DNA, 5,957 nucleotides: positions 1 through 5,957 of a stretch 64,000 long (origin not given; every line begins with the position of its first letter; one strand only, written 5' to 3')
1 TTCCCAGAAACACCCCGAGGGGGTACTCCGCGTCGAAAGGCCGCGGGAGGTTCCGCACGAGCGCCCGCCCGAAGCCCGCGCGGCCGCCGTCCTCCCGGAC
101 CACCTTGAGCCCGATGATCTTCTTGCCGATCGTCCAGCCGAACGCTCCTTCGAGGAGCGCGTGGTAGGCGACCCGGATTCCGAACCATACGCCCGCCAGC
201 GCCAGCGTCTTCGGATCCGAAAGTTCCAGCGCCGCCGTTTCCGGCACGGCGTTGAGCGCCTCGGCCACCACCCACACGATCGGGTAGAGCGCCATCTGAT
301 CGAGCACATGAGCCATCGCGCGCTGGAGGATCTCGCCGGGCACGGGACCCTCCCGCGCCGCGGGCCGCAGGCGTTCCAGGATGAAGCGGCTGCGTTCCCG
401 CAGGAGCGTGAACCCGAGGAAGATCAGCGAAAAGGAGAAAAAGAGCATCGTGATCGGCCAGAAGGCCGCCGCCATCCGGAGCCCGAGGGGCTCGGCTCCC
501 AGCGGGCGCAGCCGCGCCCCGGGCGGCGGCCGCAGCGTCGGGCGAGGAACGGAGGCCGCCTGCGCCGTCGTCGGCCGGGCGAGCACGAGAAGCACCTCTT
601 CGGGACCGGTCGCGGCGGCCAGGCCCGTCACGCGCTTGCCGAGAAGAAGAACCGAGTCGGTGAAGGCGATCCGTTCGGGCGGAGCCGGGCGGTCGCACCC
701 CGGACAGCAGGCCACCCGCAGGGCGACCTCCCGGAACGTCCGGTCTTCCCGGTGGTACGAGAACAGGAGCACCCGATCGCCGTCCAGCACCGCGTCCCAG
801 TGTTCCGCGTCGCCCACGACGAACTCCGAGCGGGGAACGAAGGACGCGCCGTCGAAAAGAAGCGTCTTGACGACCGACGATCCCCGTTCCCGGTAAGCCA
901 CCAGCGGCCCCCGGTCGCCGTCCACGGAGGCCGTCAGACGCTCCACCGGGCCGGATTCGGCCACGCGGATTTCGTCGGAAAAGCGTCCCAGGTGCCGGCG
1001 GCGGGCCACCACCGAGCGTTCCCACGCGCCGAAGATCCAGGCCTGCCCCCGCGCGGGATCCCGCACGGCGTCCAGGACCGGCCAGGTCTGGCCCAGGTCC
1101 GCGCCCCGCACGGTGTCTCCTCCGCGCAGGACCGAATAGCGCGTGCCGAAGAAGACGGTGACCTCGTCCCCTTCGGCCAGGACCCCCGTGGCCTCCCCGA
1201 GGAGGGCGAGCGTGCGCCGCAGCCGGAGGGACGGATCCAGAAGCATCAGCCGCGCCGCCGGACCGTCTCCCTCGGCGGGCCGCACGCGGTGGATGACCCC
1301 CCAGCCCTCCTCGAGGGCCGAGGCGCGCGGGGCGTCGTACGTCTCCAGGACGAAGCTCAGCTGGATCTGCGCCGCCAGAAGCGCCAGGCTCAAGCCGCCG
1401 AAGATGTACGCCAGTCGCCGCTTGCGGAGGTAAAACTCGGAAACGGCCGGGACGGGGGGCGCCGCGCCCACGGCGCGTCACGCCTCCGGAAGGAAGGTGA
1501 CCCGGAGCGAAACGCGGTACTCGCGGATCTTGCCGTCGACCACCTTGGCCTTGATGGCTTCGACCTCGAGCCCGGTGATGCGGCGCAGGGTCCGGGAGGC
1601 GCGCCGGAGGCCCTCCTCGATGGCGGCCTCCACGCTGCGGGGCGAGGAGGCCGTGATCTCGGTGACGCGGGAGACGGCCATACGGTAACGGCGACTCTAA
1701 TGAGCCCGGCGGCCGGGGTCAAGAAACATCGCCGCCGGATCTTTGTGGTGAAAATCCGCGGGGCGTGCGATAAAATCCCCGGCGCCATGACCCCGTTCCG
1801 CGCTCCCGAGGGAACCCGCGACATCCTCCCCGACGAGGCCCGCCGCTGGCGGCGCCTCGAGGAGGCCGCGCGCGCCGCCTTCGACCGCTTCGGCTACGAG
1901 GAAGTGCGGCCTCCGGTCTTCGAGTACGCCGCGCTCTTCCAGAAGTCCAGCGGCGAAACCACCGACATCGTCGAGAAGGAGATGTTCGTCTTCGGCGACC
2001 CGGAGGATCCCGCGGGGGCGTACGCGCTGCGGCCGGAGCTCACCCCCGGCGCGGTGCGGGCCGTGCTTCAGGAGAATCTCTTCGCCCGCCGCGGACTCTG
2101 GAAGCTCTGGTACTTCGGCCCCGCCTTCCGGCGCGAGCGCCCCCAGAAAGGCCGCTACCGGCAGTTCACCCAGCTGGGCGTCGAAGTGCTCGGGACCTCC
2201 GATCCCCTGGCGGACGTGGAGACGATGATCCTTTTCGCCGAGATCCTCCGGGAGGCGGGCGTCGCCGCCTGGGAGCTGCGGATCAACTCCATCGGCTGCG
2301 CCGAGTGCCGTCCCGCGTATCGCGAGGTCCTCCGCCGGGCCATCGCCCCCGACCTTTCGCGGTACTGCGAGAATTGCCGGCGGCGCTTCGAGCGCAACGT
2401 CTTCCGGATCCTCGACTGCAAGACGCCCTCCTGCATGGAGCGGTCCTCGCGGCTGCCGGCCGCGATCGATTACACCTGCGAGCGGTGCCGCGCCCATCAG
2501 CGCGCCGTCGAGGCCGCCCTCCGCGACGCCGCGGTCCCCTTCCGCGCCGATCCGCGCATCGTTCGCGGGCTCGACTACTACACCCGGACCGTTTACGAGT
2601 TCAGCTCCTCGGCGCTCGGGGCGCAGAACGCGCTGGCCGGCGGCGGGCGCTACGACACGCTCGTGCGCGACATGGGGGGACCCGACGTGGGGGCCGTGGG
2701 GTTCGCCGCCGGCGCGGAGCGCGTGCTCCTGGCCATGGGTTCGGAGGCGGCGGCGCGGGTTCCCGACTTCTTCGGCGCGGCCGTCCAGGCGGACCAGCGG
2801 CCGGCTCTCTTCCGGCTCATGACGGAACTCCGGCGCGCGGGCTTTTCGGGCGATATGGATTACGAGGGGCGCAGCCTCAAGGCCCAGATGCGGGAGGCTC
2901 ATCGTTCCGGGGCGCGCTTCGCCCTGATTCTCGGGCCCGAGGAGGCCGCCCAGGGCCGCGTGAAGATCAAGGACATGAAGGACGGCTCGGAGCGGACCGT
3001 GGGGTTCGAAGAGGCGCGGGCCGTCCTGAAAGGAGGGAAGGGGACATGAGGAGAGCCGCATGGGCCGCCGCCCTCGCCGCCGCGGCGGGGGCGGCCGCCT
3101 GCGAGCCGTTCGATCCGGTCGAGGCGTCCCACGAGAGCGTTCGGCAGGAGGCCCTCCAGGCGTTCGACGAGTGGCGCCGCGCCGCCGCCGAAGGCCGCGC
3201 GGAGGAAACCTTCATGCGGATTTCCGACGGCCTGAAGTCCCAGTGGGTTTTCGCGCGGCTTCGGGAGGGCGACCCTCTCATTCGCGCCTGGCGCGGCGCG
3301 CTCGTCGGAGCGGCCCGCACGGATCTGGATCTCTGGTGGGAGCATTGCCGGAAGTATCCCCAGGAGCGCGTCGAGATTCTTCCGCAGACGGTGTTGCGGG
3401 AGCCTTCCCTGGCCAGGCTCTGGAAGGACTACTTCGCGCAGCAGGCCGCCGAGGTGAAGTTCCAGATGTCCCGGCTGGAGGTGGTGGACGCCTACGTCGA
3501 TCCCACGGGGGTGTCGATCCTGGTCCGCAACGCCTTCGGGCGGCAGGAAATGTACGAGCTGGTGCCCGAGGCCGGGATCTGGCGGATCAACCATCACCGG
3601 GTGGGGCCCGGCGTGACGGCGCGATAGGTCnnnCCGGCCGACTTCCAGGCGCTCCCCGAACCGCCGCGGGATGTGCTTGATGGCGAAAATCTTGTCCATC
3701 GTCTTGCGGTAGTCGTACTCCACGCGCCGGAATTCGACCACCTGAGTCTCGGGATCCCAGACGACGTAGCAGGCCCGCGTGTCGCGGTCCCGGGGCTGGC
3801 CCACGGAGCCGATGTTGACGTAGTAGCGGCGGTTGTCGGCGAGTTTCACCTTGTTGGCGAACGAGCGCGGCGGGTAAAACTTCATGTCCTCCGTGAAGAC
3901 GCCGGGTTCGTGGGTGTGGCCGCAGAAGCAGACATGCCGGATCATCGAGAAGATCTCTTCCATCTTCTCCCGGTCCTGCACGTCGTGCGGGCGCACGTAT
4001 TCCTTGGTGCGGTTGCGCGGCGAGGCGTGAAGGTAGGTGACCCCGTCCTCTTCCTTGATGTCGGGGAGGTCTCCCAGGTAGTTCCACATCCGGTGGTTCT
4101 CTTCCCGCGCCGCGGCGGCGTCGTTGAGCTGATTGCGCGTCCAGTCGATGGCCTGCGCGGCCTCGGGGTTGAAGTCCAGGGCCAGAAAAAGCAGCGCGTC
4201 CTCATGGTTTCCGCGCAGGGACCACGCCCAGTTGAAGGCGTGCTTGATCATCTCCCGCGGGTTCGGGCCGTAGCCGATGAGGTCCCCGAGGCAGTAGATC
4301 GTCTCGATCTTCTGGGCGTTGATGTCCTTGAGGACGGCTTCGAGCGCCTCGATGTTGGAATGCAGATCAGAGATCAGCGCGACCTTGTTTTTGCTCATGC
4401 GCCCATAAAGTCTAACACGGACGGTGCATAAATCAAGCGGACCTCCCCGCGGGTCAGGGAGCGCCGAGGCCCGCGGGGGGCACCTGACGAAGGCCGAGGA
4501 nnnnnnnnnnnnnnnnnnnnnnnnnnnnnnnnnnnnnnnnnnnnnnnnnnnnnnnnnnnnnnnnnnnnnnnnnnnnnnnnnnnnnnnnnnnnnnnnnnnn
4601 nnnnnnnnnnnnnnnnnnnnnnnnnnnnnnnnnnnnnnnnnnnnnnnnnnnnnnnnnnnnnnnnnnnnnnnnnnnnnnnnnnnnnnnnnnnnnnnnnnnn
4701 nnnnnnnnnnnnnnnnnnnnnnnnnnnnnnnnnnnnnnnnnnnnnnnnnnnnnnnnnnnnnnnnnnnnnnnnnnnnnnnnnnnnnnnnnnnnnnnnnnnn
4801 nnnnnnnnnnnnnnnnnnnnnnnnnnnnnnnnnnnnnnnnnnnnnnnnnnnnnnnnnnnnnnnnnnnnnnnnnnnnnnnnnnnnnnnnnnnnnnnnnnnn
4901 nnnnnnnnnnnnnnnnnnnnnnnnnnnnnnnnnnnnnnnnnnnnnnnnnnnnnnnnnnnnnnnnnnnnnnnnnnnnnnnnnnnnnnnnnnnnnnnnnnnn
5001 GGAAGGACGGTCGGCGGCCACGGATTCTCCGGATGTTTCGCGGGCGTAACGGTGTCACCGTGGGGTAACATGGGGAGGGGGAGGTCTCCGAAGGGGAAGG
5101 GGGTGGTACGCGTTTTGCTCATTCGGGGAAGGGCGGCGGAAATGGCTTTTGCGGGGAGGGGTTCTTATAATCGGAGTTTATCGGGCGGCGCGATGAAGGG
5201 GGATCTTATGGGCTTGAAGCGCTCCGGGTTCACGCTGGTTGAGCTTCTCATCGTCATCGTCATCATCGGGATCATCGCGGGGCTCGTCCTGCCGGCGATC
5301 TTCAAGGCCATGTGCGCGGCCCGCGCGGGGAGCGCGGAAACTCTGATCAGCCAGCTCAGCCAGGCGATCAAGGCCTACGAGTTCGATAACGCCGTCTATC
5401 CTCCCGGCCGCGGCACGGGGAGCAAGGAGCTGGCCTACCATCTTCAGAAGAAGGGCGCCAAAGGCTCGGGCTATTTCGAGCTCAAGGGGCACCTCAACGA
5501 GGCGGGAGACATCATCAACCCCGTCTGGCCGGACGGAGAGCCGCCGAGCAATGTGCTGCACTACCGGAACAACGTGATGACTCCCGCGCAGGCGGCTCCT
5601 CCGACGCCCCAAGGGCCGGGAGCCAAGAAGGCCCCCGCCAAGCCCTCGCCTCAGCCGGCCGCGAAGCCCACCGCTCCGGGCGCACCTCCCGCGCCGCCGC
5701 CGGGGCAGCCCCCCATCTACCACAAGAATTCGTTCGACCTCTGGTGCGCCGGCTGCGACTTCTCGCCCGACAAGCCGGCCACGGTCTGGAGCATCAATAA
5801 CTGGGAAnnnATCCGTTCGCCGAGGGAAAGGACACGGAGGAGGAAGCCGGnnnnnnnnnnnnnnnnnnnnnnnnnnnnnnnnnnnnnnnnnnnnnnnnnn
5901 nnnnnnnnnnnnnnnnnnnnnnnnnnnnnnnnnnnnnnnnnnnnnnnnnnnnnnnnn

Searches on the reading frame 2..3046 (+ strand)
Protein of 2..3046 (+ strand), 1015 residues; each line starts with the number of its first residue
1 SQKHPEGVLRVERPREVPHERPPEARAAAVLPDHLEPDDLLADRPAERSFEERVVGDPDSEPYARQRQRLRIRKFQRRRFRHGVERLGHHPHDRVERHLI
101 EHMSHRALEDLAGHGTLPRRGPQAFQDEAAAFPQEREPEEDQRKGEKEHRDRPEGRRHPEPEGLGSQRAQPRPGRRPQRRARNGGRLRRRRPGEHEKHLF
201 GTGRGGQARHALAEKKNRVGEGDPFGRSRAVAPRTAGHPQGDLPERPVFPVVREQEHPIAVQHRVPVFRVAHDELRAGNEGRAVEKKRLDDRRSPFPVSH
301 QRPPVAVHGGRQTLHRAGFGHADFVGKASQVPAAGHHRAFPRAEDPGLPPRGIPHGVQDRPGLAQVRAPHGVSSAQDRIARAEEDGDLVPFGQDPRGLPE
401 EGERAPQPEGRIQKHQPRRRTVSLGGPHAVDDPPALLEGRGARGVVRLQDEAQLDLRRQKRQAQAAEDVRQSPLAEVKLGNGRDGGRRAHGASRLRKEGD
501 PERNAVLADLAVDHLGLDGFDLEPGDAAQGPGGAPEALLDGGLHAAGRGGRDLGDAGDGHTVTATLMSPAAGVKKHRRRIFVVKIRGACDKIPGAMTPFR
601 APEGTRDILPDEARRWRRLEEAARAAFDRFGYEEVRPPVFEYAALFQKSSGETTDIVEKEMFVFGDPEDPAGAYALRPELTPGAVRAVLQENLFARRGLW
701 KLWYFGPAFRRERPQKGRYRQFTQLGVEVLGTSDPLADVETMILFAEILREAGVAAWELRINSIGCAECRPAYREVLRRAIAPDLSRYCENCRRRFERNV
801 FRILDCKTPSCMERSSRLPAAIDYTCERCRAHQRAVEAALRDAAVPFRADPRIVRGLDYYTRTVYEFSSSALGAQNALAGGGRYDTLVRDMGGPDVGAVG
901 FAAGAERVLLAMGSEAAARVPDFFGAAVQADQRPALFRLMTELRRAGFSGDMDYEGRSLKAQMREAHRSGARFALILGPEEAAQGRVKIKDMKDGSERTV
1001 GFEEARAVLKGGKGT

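Call 23: search_protein_families(library=pfam, proteins=[window:2-3046:+], max_evalue=0.0001)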
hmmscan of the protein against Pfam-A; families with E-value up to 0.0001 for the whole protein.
window:2-3046:+ (1015 aa): 3 families
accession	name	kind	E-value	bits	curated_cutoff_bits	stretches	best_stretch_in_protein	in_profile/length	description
PF13393.11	tRNA-synt_His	-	8.7e-47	160.3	25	1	604-907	1-307/308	Histidyl-tRNA synthetase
PF03129.25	HGTP_anticodon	-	1.9e-13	50.8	21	1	932-1010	14-92/94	Anticodon binding domain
PF00587.30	tRNA-synt_2b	-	5.1e-08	33.6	29.3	1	672-879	9-132/179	tRNA synthetase class II core domain (G, H, P, S and T)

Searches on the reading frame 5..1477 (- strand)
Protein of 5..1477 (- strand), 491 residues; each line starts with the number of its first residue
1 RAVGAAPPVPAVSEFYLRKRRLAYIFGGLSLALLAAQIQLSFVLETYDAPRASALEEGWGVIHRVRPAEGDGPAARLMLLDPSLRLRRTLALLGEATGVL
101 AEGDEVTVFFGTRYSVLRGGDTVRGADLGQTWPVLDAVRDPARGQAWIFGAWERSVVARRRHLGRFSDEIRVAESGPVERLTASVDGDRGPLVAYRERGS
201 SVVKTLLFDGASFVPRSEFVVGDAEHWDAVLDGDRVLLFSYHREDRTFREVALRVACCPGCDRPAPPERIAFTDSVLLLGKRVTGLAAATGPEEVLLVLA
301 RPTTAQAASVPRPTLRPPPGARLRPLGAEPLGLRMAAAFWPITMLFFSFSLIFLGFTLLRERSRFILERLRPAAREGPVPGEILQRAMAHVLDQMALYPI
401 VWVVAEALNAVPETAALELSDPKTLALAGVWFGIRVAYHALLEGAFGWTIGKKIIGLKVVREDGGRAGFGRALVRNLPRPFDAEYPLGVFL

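Call 18: search_protein_families(library=pfam, proteins=[window:5-1477:-], max_evalue=0.0001)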
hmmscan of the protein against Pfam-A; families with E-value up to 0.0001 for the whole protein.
window:5-1477:- (491 aa): 1 family
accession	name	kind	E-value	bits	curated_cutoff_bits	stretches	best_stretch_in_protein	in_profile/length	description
PF06271.18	RDD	-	1.3e-13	51.9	24.1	1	382-477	3-100/137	RDD family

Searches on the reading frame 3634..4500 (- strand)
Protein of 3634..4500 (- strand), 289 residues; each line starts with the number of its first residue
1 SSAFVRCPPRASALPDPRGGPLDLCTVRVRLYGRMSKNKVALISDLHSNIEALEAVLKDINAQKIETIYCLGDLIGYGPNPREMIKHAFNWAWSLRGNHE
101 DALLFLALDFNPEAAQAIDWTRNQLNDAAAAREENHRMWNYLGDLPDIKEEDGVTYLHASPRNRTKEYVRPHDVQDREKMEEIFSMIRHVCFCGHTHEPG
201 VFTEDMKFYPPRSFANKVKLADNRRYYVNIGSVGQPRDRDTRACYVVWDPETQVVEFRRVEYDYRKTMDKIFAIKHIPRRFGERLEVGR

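Call 18: search_protein_families(library=pfam, proteins=[window:3634-4500:-], max_evalue=0.0001)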
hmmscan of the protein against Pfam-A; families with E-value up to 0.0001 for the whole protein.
window:3634-4500:- (289 aa): 2 families
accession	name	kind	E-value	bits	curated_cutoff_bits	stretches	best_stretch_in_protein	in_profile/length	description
PF12850.12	Metallophos_2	-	1.8e-15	57.7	27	1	39-251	2-152/154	Calcineurin-like phosphoesterase superfamily domain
PF00149.33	Metallophos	-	1.4e-11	45.6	21.5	1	39-199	2-191/191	Calcineurin-like phosphoesterase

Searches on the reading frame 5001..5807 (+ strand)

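Call 18: search_protein_families(library=pfam, proteins=[window:5001-5807:+], max_evalue=0.0001)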
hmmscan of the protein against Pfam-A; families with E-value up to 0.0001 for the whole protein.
window:5001-5807:+ (269 aa): 1 family
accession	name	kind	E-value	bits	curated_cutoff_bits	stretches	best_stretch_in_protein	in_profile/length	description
PF07963.17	N_methyl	-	1.8e-07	30.9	21.2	1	73-97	3-27/27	Prokaryotic N-terminal methylation motif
